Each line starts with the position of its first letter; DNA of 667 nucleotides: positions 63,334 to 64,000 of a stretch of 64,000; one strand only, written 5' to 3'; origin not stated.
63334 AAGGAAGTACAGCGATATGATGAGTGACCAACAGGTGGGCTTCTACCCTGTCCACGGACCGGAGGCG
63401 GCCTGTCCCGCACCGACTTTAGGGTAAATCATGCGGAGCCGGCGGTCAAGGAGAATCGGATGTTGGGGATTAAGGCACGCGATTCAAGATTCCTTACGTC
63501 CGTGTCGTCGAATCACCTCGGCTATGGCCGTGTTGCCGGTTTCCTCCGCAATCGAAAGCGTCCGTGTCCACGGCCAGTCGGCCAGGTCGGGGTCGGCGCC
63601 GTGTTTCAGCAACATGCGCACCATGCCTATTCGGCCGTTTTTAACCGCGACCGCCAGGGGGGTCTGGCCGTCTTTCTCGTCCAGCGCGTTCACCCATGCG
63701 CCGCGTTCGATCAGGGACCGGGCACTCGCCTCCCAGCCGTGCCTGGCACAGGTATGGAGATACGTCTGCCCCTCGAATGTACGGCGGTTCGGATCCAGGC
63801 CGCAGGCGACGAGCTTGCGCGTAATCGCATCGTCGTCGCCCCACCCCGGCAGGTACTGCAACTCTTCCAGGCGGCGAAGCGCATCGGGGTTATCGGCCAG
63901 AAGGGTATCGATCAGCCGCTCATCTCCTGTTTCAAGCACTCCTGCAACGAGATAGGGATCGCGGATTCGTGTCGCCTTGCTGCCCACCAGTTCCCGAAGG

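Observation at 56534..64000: Cluster of four ankyrin-repeat paralogs sharing a conserved N-terminal ~55-aa motif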

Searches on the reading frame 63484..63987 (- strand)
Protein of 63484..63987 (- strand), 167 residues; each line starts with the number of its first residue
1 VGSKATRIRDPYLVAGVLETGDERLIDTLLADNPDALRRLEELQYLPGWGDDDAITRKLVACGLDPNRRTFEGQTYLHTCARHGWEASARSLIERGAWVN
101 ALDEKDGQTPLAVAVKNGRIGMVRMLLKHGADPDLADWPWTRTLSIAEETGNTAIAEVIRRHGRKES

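Call 3: search_protein_families(library=pfam, proteins=[window:63484-63987:-], max_evalue=0.01)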
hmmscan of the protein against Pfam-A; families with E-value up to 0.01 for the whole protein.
window:63484-63987:- (167 aa): 5 families
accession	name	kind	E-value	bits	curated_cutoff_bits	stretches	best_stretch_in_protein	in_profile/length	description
PF12796.13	Ank_2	-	7.8e-15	55.7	27.3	1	54-137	11-90/90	Ankyrin repeats (3 copies)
PF00023.36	Ank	-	7.9e-15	54.6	21.1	2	106-137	1-32/33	Ankyrin repeat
PF13606.12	Ank_3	-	4.6e-13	48.3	22.3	1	106-134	1-29/30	Ankyrin repeat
PF13637.12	Ank_4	-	6.3e-12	45.8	22.7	1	77-127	1-50/50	Ankyrin repeats (many copies)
PF13857.12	Ank_5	-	4e-11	43.4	27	1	103-136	11-45/56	Ankyrin repeats (many copies)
